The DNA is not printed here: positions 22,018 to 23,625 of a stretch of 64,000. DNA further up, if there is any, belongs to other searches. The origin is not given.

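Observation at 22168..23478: HisI-HisE fused to a RelA/SpoT-type HD (alarmone hydrolase) domain at the end of the his operon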

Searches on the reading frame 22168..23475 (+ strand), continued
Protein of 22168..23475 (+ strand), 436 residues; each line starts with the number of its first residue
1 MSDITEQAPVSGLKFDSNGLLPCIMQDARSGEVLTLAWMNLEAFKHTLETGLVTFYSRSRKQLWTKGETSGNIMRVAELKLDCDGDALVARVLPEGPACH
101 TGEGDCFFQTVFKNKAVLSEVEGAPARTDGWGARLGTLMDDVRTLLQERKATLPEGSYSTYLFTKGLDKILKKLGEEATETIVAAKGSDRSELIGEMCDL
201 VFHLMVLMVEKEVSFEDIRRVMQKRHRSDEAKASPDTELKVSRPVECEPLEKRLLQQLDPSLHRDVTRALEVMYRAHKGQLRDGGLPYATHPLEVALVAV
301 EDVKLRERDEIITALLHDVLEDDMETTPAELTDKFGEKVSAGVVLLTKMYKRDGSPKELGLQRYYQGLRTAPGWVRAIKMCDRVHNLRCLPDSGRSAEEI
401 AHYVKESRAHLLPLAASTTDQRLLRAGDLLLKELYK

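Call 25: find_encoding_contigs(protein=P0039, flank=10000, max_places=2)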
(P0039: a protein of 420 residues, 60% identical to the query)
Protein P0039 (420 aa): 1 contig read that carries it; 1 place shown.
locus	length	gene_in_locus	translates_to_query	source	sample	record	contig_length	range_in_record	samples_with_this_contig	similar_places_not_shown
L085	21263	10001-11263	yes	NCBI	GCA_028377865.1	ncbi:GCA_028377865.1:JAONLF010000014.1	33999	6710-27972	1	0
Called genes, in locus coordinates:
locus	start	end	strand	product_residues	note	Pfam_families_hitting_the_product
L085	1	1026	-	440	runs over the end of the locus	-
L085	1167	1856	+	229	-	PF00005:ABC_tran, PF13304:AAA_21 (faint)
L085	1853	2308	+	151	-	PF13442:Cytochrome_CBB3 (weak), PF00034:Cytochrom_C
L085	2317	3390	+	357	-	PF13393:tRNA-synt_His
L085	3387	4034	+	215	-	PF01634:HisG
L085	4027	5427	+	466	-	PF00815:Histidinol_dh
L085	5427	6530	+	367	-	PF00155:Aminotran_1_2, PF04864:Alliinase_C (weak)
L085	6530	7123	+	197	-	PF00475:IGPD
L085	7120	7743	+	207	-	PF00117:GATase, PF07685:GATase_3 (weak)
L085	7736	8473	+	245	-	PF00977:His_biosynth, PF01207:Dus (faint), PF05690:ThiG (faint), PF04131:NanE (faint)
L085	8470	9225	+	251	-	PF00977:His_biosynth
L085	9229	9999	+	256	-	PF00977:His_biosynth, PF00478:IMPDH (faint), PF01207:Dus (faint), PF02581:TMP-TENI (faint), PF03060:NMO (faint), PF05690:ThiG (faint)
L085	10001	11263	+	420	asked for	PF01502:PRA-CH, PF01503:PRA-PH, PF13328:HD_4, PF01966:HD (weak)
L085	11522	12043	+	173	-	PF01467:CTP_transf_like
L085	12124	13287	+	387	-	PF08442:ATP-grasp_2, PF13549:ATP-grasp_5, PF24948:Citrate_synth_N, PF00549:Ligase_CoA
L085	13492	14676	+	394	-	PF00155:Aminotran_1_2, PF01212:Beta_elim_lyase (weak)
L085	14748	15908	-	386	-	PF00890:FAD_binding_2 (weak), PF01266:DAO, PF03486:HI0933_like (faint), PF07992:Pyr_redox_2 (faint), PF13450:NAD_binding_8 (faint), PF13454:NAD_binding_9 (faint), PF13738:Pyr_redox_3 (faint)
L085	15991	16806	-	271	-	PF02811:PHP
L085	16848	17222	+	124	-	PF02537:CRCB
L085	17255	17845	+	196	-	-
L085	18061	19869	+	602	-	PF00575:S1 (weak), PF13509:S1_2 (faint), PF00575:S1, PF21710:Spt6_S1 (faint), PF00575:S1, PF23459:S1_RRP5 (weak)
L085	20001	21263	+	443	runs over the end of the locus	-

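Call 54: predict_structure(alignment_id=A2)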
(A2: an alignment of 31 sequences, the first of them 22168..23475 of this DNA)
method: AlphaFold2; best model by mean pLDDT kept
length: 436 residues; sequences in the alignment: 31
mean_pLDDT: 79.2   pTM: 0.48
mean pLDDT of the five models: 79.2, 77.3, 75.5, 72.2, 68.0
residues with pLDDT >= 90: 201; 70-90: 124; 50-70: 58; < 50: 53
segments of 3 or more residues with pLDDT < 50: 1-4, 57-72, 95-109, 125-128, 227-240
pLDDT, mean of each block of 10 residues (from residue 1): 46 75 71 65 75 56 36 68 76 48 37 67 51 71 89 85 91 92 90 91 92 74 54 40 86 95 91 91 87 97 97 97 91 95 94 90 92 96 94 87 92 88 96 93
secondary structure, 60 per line:
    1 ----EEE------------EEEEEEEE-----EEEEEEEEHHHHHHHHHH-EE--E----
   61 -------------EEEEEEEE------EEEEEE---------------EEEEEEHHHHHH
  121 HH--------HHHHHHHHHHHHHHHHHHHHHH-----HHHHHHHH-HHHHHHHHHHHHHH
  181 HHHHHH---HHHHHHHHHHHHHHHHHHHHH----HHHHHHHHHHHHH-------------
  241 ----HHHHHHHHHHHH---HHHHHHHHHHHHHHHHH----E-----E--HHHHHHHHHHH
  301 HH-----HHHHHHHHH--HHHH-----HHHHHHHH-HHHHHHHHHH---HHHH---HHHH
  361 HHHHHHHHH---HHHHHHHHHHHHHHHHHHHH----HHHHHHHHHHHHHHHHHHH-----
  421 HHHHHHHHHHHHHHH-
elements in order: E5-7 E20-27 E33-40 H41-50 E74-81 E88-93 E109-114 H115-122 H131-152 H158-165 H167-186 H190-210 H215-227 H245-256 H260-276 H290-302 H308-316 H319-322 H328-335 H337-346 H350-353 H357-369 H373-392 H397-415 H421-435

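Call 60: fold_search(model_id=the predicted structure, library=pdb)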
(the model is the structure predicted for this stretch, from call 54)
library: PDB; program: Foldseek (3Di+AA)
matches with E <= 10: 403; with E <= 0.001: 55
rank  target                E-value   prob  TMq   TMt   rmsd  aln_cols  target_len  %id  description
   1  6j22_A                6.6e-12  1.00  0.19  0.40  14.3       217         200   39  Crystal structure of Bi-functional enzyme (released 2020-01-01)
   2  6j2l_A                4.4e-11  1.00  0.19  0.41  14.2       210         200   39  Crystal structure of Bi-functional enzyme (released 2020-01-01)
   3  6j22_B                9.8e-10  1.00  0.18  0.39  13.9       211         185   34  Crystal structure of Bi-functional enzyme (released 2020-01-01)
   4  6j2l_B                1.8e-09  1.00  0.19  0.42  13.4       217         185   34  Crystal structure of Bi-functional enzyme (released 2020-01-01)
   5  7bgn_B                2.4e-09  1.00  0.19  0.38  15.5       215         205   32  Crystal structure of MtHISN2-AMP complex, a bifunctional enzyme from the histidine biosynthetic pathway (released 2021-05-19)
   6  7bgn_A                2.7e-09  1.00  0.19  0.38  15.7       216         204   32  Crystal structure of MtHISN2-AMP complex, a bifunctional enzyme from the histidine biosynthetic pathway (released 2021-05-19)
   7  7bgn_F                2.9e-09  1.00  0.19  0.37  15.6       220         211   33  Crystal structure of MtHISN2-AMP complex, a bifunctional enzyme from the histidine biosynthetic pathway (released 2021-05-19)
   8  7bgn_E                3.0e-09  1.00  0.19  0.39  15.4       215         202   31  Crystal structure of MtHISN2-AMP complex, a bifunctional enzyme from the histidine biosynthetic pathway (released 2021-05-19)
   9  7bgm_B                4.0e-09  1.00  0.19  0.37  15.8       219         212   33  Crystal structure of MtHISN2, a bifunctional enzyme from the histidine biosynthetic pathway (released 2021-05-19)
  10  7bgn_C                5.6e-09  1.00  0.19  0.38  15.6       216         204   33  Crystal structure of MtHISN2-AMP complex, a bifunctional enzyme from the histidine biosynthetic pathway (released 2021-05-19)
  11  7bgm_A                8.1e-09  1.00  0.19  0.36  16.0       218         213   33  Crystal structure of MtHISN2, a bifunctional enzyme from the histidine biosynthetic pathway (released 2021-05-19)
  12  7bgn_D                8.5e-09  1.00  0.19  0.38  15.6       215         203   32  Crystal structure of MtHISN2-AMP complex, a bifunctional enzyme from the histidine biosynthetic pathway (released 2021-05-19)
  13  6yvc_B                1.1e-06  1.00  0.34  0.81   2.9       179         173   32  Crystal structure of the small alarmone hydrolase (SAH) of Pseudomonas aeruginosa (released 2021-05-12)
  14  6yvc_C                1.2e-06  1.00  0.34  0.81   2.9       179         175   31  Crystal structure of the small alarmone hydrolase (SAH) of Pseudomonas aeruginosa (released 2021-05-12)
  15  6z3o_AAA              1.2e-06  1.00  0.34  0.80   2.9       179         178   32  The E74Q mutant of Small Alarmone Hydrolase SAH from Pseudomonas aeruginosa PAO1 (released 2021-01-27)
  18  6z3n_AAA              1.8e-06  1.00  0.35  0.81   2.9       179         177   32  Apo Structure of a Hydrolase from Pseudomonas aeruginosa PAO1 (released 2021-06-09)
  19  5vxa_A                2.2e-06  1.00  0.36  0.82   2.5       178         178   24  Structure of the human Mesh1-NADPH complex (released 2018-05-23)
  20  9chy_B                2.2e-06  1.00  0.35  0.80   3.2       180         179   24  Crystal structure of the human MESH1 (D66K)-PAPS complex (released 2025-12-10)
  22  6yvc_A                3.5e-06  1.00  0.35  0.82   3.0       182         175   31  Crystal structure of the small alarmone hydrolase (SAH) of Pseudomonas aeruginosa (released 2021-05-12)
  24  6yvc_D                4.5e-06  1.00  0.33  0.79   3.1       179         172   32  Crystal structure of the small alarmone hydrolase (SAH) of Pseudomonas aeruginosa (released 2021-05-12)
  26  9chy_A                4.9e-06  1.00  0.35  0.80   3.2       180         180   24  Crystal structure of the human MESH1 (D66K)-PAPS complex (released 2025-12-10)
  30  6z3o_BBB              6.5e-06  1.00  0.35  0.81   2.8       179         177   31  The E74Q mutant of Small Alarmone Hydrolase SAH from Pseudomonas aeruginosa PAO1 (released 2021-01-27)
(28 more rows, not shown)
